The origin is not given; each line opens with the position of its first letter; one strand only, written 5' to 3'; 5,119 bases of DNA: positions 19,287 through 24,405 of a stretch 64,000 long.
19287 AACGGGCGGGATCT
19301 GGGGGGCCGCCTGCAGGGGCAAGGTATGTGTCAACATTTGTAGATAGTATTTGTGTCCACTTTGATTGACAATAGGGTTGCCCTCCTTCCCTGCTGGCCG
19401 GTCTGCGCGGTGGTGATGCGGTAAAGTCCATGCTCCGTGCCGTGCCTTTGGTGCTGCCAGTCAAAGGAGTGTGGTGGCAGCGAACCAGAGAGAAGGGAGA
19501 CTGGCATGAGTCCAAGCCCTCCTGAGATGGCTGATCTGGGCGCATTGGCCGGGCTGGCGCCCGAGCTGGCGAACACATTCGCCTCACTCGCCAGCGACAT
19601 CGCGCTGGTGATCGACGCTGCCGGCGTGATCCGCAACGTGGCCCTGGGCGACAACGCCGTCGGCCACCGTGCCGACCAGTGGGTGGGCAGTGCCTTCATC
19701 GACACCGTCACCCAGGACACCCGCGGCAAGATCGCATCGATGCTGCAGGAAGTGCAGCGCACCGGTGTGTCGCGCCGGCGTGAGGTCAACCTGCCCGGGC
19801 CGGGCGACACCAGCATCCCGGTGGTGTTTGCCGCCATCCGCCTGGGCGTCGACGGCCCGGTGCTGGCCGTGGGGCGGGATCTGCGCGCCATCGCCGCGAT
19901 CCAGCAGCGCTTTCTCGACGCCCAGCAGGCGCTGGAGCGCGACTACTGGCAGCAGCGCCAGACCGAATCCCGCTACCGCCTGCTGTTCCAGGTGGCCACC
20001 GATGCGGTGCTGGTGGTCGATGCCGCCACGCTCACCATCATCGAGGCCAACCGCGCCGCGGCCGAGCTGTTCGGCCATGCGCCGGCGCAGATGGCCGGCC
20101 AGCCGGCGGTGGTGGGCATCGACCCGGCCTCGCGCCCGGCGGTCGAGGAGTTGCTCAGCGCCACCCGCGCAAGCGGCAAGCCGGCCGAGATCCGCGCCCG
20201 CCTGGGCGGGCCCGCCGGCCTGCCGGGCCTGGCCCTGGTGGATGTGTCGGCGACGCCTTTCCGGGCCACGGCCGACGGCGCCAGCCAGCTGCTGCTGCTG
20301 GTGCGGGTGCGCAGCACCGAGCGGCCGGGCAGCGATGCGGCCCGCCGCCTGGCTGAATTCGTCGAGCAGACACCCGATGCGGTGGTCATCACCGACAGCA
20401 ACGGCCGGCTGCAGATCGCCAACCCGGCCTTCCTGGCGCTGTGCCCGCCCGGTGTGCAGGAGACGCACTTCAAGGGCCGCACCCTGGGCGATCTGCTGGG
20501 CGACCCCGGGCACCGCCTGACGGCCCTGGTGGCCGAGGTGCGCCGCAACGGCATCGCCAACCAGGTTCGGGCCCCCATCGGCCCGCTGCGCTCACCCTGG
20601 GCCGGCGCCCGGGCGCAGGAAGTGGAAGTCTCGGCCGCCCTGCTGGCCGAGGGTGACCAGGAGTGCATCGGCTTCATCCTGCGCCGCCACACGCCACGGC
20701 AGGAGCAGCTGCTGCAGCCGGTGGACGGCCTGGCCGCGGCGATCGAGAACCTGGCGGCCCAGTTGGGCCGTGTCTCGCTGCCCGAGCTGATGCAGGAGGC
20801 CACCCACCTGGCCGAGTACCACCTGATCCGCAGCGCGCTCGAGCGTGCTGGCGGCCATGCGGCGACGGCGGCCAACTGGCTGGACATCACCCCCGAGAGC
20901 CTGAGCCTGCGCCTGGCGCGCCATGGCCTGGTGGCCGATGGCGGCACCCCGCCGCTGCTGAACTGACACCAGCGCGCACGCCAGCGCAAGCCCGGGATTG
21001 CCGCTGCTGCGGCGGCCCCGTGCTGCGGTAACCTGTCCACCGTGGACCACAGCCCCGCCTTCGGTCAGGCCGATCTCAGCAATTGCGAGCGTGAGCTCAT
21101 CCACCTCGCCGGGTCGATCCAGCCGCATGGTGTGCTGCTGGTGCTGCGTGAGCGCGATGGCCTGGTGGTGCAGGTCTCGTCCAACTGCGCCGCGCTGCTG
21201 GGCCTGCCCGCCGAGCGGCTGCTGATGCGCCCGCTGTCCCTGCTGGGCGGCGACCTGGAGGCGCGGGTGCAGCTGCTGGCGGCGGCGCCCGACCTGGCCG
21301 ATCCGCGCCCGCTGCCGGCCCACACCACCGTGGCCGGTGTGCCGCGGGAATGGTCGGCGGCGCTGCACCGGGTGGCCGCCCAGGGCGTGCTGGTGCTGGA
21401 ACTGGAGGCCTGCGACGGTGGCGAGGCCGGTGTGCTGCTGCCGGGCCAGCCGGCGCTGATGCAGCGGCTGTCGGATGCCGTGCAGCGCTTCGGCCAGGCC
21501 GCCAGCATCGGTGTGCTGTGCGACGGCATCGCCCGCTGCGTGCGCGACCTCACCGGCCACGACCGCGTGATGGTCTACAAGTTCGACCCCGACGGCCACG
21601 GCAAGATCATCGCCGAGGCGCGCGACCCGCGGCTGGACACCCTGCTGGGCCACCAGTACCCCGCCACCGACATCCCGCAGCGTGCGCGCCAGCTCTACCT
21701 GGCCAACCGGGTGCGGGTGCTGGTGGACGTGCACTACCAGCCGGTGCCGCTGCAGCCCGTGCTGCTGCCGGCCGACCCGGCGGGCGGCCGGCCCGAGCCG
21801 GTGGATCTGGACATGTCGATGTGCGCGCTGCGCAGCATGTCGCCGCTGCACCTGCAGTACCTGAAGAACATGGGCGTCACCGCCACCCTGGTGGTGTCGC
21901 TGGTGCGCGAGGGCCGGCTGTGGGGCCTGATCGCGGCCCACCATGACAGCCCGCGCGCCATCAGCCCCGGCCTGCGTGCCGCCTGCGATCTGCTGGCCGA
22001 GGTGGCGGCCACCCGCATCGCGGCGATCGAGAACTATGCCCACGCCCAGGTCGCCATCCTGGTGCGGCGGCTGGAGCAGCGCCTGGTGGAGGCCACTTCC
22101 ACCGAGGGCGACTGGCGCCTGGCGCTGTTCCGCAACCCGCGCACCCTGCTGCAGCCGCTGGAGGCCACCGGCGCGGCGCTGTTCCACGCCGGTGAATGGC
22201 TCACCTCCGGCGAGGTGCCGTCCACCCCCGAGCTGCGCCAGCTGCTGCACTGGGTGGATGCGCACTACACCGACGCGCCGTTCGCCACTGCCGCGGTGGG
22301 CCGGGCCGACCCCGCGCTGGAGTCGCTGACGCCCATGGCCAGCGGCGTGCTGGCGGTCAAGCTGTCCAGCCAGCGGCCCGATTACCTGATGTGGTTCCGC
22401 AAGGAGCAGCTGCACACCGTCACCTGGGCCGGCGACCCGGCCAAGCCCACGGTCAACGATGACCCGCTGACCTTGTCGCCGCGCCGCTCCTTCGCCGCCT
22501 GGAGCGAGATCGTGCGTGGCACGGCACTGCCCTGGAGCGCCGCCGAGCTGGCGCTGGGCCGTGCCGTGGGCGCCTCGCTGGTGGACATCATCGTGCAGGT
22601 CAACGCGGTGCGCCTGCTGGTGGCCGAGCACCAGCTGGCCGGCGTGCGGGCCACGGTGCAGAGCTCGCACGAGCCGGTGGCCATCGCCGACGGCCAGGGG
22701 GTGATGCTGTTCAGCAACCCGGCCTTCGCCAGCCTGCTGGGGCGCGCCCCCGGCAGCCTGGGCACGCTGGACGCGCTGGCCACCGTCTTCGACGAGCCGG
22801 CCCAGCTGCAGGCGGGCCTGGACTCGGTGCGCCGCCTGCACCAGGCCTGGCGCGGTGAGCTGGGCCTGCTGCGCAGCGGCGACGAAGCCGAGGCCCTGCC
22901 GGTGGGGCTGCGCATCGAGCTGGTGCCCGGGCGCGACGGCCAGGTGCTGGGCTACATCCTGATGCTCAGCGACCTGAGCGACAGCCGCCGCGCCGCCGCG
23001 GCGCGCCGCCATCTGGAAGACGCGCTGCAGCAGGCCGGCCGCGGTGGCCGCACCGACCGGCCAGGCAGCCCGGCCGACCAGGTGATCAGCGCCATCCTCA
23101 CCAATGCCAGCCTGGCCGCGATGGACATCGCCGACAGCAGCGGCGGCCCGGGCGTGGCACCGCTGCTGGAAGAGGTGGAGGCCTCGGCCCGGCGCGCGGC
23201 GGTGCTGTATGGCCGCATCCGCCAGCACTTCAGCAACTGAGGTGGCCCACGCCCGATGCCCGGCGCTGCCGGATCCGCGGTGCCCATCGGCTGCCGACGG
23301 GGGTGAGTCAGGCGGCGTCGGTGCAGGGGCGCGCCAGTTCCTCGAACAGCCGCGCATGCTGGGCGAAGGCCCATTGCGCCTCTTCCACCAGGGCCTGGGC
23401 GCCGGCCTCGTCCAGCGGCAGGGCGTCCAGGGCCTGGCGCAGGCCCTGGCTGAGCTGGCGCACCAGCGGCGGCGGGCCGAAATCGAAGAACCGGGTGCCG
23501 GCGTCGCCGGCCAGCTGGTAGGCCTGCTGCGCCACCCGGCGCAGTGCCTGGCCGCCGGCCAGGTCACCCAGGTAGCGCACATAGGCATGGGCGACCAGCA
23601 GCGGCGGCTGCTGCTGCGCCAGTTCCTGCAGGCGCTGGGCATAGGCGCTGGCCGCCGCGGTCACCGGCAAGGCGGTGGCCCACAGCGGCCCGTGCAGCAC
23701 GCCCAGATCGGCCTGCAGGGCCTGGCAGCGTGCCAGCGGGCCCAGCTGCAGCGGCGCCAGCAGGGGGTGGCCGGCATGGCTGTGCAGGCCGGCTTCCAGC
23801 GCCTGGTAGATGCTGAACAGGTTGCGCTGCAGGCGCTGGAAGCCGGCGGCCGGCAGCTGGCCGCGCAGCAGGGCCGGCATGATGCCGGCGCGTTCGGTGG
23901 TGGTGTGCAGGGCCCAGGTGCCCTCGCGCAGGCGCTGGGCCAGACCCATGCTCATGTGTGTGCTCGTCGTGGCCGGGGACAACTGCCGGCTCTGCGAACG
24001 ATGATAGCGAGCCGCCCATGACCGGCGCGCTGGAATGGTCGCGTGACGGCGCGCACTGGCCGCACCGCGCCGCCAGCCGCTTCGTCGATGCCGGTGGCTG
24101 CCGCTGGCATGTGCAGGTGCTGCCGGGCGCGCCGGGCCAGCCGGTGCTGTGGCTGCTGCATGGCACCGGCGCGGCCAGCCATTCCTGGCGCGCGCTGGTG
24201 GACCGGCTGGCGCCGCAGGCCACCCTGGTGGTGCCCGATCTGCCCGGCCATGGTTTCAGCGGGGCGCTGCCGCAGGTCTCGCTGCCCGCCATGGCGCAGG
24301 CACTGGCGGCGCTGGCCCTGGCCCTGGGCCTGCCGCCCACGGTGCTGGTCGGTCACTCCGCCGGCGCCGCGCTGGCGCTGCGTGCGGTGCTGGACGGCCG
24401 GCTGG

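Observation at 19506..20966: PpsR paralog with a probably DNA-binding-dead HTH, encoded directly upstream of a phytochrome: candidate light-controlled decoy or anti-repressor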

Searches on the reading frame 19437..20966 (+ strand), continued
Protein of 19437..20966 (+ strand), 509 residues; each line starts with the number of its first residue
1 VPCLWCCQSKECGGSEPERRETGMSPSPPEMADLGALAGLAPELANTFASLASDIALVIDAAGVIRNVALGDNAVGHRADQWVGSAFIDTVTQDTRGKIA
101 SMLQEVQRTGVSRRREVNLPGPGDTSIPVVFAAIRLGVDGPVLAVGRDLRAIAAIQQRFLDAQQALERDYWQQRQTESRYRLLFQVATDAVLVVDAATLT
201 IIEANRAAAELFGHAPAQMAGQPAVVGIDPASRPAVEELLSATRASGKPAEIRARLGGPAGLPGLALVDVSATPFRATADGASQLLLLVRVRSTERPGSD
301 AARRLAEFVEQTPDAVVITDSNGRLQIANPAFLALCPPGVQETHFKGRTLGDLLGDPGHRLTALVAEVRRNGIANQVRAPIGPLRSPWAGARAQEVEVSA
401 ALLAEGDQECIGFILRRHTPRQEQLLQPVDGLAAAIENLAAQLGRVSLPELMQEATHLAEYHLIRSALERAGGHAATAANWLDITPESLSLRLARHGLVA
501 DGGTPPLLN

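Call 92: search_dna_similar(query=window:19506-20963:+, collection=plasmids, mode=protein, max_evalue=1e-10, max_rows=25)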
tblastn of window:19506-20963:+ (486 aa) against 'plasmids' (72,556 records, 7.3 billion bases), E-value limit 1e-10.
Records with a match: 10; places in all: 11; records where one place covers at least 80% of the query: 9.
Best place of each record, by identity: <60% 10.
By first word of the organism name: Sulfitobacter 3; Roseobacter 2; Candidatus 1; Novosphingobium 1; Tateyamaria 1; Thalassococcus 1; Roseinatronobacter 1.
By predicted mobility (MOB-suite, as given by PLSDB): non-mobilizable 10.
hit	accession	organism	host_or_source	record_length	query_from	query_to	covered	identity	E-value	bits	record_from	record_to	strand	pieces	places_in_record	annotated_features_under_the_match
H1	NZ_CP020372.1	Candidatus Thiodictyon syntrophicum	meromictic lake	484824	31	475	92%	35.7%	1e-57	213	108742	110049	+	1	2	ppsR: transcriptional regulator PpsR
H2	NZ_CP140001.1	Novosphingobium capsulatum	-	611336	25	475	93%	34.3%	3e-38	156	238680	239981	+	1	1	ppsR: transcriptional regulator PpsR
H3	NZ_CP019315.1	Tateyamaria omphalii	Single cell,seawater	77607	29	480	93%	29.6%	4e-25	117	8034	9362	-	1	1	ppsR: transcriptional regulator PpsR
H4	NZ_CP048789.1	Roseobacter ponti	cell culture,seawater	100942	29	477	92%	28.6%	2e-20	102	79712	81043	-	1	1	ppsR: transcriptional regulator PpsR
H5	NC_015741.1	Roseobacter litoralis Och 149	seaweed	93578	29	480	93%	28.1%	3e-15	86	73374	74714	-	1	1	ppsR: transcriptional regulator PpsR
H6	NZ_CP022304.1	Thalassococcus sp. S3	-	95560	29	476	92%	27.8%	5e-25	116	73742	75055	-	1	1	ppsR: transcriptional regulator PpsR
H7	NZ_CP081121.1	Sulfitobacter sp. S190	-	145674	30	480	93%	27.6%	4e-28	125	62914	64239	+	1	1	ppsR: transcriptional regulator PpsR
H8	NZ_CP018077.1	Sulfitobacter alexandrii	Alexandrium minutum,cell culture,cell ...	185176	75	476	83%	28.3%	7e-18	95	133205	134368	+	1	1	ppsR: transcriptional regulator PpsR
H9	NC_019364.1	Sulfitobacter guttiformis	-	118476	89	479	80%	28.1%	5e-20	101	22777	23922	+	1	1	ppsR: transcriptional regulator PpsR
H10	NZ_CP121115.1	Roseinatronobacter sp. S2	cell culture,Alkaline Spring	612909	30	393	75%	28.2%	2e-15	87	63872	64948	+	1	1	ppsR: transcriptional regulator PpsR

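Call 95: find_encoding_contigs(protein=P0260, flank=10000, max_places=3)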
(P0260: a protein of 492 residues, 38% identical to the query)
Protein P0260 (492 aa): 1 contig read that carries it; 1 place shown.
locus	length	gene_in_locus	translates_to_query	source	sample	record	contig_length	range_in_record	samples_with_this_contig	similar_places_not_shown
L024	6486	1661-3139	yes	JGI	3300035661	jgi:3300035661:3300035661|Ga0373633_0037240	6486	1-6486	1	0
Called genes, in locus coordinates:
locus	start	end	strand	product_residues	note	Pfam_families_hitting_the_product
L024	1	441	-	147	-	?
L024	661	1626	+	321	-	PF02607:B12-binding_2 (weak), PF02310:B12-binding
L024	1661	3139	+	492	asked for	PF00989:PAS (faint), PF24820:Diguanyl_cycl_sensor (faint), PF08448:PAS_4 (faint), PF13426:PAS_9 (faint), PF13188:PAS_8 (weak), PF02954:HTH_8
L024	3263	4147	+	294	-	PF01040:UbiA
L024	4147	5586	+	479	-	PF07690:MFS_1, PF03209:PUCC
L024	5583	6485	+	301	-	?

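Call 100: fold_search(model_id=the predicted structure, library=pdb)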
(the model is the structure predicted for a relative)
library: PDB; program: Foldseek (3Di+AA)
matches with E <= 10: 1485; with E <= 0.001: 500
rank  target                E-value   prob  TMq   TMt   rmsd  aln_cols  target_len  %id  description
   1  4hh2_A                3.9e-28  1.00  0.23  0.28  23.6       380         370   25  Structure of PpsR without the HTH motif from Rb. sphaeroides (released 2013-06-05)
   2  4hh2_D                1.1e-26  1.00  0.22  0.28  24.4       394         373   25  Structure of PpsR without the HTH motif from Rb. sphaeroides (released 2013-06-05)
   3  4hh2_B                2.2e-26  1.00  0.22  0.28  17.9       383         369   25  Structure of PpsR without the HTH motif from Rb. sphaeroides (released 2013-06-05)
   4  4hh3_A                9.3e-17  1.00  0.21  0.38  15.5       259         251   27  Structure of the AppA-PpsR2 core complex from Rb. sphaeroides (released 2013-06-05)
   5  4l9g_A                6.4e-16  1.00  0.21  0.39  15.2       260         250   26  Structure of PpsR N-Q-PAS1 from Rb. sphaeroides (released 2014-02-12)
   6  4hh3_B                5.6e-15  1.00  0.24  0.41  14.4       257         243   26  Structure of the AppA-PpsR2 core complex from Rb. sphaeroides (released 2013-06-05)
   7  4l9g_B                6.2e-15  1.00  0.19  0.35  15.4       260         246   25  Structure of PpsR N-Q-PAS1 from Rb. sphaeroides (released 2014-02-12)
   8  9cdr_A                3.5e-13  1.00  0.18  0.12  24.1       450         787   16  DosP Apo straight form (released 2024-11-20)
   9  9cmf_A                6.6e-13  1.00  0.19  0.12  25.6       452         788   15  Substrate bound DosP (released 2024-11-20)
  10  3ewk                  1.1e-11  1.00  0.20  0.38  19.9       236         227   17  Structure of the redox sensor domain of Methylococcus capsulatus (Bath) MmoS (released 2009-03-24)
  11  9ce0_B                1.9e-11  1.00  0.18  0.12  25.2       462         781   14  DosP Apo Bent form (released 2024-11-20)
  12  9bgv_A                3.9e-11  1.00  0.19  0.12  24.6       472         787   14  DosP R97A straight form (released 2024-11-20)
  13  8js5_A                8.7e-11  1.00  0.20  0.36  20.1       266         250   16  Dimeric PAS domains of oxygen sensor FixL with ferric unliganded heme (released 2024-06-26)
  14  6hmj_A                9.8e-11  1.00  0.20  0.26  24.8       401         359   16  Structure of an RNA-binding Light-Oxygen-Voltage Receptor (released 2019-08-28)
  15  7xi3_A                1.4e-10  1.00  0.19  0.32  22.4       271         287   13  Crystal Structure of the NPAS4-ARNT2 heterodimer in complex with DNA (released 2022-11-02)
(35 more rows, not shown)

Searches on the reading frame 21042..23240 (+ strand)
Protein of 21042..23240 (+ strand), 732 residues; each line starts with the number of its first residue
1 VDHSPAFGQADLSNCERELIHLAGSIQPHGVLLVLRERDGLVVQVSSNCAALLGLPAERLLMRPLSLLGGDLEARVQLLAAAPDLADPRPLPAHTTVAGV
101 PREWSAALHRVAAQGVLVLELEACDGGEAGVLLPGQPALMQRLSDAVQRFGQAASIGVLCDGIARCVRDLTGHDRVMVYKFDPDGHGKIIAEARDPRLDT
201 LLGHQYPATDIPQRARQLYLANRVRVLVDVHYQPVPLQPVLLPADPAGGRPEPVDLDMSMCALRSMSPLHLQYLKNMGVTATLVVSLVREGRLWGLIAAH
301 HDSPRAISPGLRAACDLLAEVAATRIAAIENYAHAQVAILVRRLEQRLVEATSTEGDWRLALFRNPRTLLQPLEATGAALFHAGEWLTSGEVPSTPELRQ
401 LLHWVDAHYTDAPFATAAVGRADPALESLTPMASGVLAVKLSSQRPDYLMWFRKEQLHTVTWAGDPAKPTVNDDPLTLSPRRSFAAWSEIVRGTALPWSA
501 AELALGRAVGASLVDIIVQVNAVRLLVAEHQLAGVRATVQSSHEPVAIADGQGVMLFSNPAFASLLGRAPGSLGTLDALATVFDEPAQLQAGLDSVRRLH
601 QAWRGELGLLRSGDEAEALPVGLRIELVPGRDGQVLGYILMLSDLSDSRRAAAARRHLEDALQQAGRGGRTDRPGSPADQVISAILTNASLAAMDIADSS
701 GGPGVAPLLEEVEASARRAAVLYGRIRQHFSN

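Call 6: search_protein_families(library=pfam, proteins=[window:21042-23240:+], max_evalue=0.01)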
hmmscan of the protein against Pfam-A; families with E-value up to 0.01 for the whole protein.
window:21042-23240:+ (732 aa): 8 families
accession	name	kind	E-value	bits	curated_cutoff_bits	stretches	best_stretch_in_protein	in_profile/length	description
PF00360.26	PHY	-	9.4e-51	172.2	27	1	342-519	2-180/183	Phytochrome region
PF08446.17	PAS_2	-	9.3e-19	68.6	21.4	1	15-123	1-106/107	PAS fold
PF01590.32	GAF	-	1e-13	52.4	22.4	1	159-327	5-130/133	GAF domain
PF00989.32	PAS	-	5.9e-07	29.9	22.6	1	536-644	4-112/113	PAS fold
PF08448.16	PAS_4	-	0.00013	22.6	23.1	0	541-650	3-110/110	PAS fold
PF13492.12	GAF_3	-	0.00069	20.5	27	0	277-327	78-128/129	GAF domain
PF13426.13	PAS_9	-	0.0026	18.4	27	0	545-647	3-103/103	PAS domain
PF13188.13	PAS_8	-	0.004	17.4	21.8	0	536-577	4-45/65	PAS domain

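Call 7: search_protein_families(library=ncbifam, proteins=[window:21042-23240:+], max_evalue=0.001)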
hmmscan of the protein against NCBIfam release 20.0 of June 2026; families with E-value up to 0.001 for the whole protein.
window:21042-23240:+ (732 aa): 1 family
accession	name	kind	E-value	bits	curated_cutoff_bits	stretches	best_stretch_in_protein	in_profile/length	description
NF041576.1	bacphytchrmBphP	equivalog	1.9e-104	350.2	1040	1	6-572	4-563/622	bacteriophytochrome BphP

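Call 30: search_solved_structures(query=window:21042-23237:+, max_evalue=1e-20, show_alignments=1)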
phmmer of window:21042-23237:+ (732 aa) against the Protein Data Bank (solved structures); distinct sequences matched with E-value up to 1e-20: 100 (the best 60 are shown).
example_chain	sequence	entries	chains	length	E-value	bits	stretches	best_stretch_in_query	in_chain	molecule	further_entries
4gw9_A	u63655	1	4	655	9.8e-168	562.9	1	3-651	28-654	bacteriophytochrome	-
5oy5_A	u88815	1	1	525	1.5e-148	499.5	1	3-519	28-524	BphP1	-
6bap_A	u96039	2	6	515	4.8e-96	326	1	9-519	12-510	Photoreceptor-histidine kinase BphP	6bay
6bao_A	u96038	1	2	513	9.7e-95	321.7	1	9-519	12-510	Photoreceptor-histidine kinase BphP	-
6ndo_A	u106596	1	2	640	4.4e-85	289.7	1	3-573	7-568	Bacteriophytochrome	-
6ndp_A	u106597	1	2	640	7e-85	289.1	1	3-573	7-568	Bacteriophytochrome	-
7jr5_A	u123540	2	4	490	7.7e-85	288.9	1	5-508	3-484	Photoreceptor-histidine kinase BphP | histidine kinase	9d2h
5akp_A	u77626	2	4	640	2e-84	287.5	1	3-573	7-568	PHYTOCHROME-LIKE PROTEIN | Bacteriophytochrome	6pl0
9jry_A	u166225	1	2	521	9.4e-84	285.3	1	9-518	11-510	FiDCB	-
7l5a_A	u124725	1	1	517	1.1e-83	285.1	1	3-509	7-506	Bacteriophytochrome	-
6ptq_A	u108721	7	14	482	1.2e-83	285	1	11-508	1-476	Photoreceptor-histidine kinase BphP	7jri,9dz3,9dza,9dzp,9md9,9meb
6ptx_A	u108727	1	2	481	1.4e-83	284.8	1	11-506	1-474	Photoreceptor-histidine kinase BphP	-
7l59_A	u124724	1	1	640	2.5e-83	283.9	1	3-573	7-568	Bacteriophytochrome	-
5uyr_A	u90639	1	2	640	3.2e-83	283.6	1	3-573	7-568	Bacteriophytochrome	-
4r6l_A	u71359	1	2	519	5.4e-83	282.8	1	8-524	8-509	Bacteriophytochrome (Light-regulated signal transduction histidine kinase), PhyB1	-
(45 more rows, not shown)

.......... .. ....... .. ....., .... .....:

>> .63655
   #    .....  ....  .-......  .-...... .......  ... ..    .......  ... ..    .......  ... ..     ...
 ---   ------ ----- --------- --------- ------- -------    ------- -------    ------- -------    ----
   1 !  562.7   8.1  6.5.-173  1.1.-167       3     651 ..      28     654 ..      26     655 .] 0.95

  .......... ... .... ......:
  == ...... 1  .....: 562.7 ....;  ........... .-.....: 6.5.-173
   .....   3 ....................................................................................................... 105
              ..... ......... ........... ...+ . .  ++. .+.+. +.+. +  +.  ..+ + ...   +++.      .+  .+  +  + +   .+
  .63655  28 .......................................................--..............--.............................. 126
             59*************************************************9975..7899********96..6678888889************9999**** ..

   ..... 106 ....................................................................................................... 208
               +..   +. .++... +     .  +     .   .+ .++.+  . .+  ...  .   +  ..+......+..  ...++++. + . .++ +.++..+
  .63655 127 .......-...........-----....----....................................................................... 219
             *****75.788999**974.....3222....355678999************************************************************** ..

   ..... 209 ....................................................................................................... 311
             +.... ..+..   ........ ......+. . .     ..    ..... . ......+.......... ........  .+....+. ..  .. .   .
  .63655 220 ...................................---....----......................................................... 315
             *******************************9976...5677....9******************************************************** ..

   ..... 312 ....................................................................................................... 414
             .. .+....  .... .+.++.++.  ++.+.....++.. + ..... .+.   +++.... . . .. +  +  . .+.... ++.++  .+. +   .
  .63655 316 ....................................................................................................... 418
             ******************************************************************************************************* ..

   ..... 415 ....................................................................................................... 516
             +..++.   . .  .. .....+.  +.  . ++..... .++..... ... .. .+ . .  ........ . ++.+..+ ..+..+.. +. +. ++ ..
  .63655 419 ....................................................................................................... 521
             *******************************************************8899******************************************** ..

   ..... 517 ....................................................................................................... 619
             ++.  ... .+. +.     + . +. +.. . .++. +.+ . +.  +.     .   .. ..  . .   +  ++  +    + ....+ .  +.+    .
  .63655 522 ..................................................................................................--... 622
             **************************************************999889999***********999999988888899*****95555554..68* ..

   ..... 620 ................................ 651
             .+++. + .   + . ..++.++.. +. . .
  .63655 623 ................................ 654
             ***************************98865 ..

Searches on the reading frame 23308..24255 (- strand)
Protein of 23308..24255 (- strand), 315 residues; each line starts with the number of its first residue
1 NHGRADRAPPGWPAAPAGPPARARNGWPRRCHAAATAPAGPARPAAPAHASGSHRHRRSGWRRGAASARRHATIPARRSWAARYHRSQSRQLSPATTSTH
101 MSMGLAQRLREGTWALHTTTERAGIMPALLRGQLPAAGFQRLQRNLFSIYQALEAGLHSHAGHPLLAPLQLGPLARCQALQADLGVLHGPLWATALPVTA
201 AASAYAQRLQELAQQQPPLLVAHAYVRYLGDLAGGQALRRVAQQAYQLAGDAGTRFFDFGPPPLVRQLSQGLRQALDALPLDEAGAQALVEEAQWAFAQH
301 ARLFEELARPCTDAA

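Call 14: search_protein_families(library=ncbifam, proteins=[window:23308-24255:-], max_evalue=1e-8)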
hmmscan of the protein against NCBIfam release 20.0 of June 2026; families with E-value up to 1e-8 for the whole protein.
window:23308-24255:- (315 aa): 0 families

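Call 38: search_protein_families(library=pfam, proteins=[window:23308-24255:-], max_evalue=0.1)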
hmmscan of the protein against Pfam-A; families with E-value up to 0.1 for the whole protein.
window:23308-24255:- (315 aa): 1 family
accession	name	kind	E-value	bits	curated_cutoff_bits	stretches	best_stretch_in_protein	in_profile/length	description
PF01126.25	Heme_oxygenase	-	9.9e-51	172.9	23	1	104-306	2-204/204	Heme oxygenase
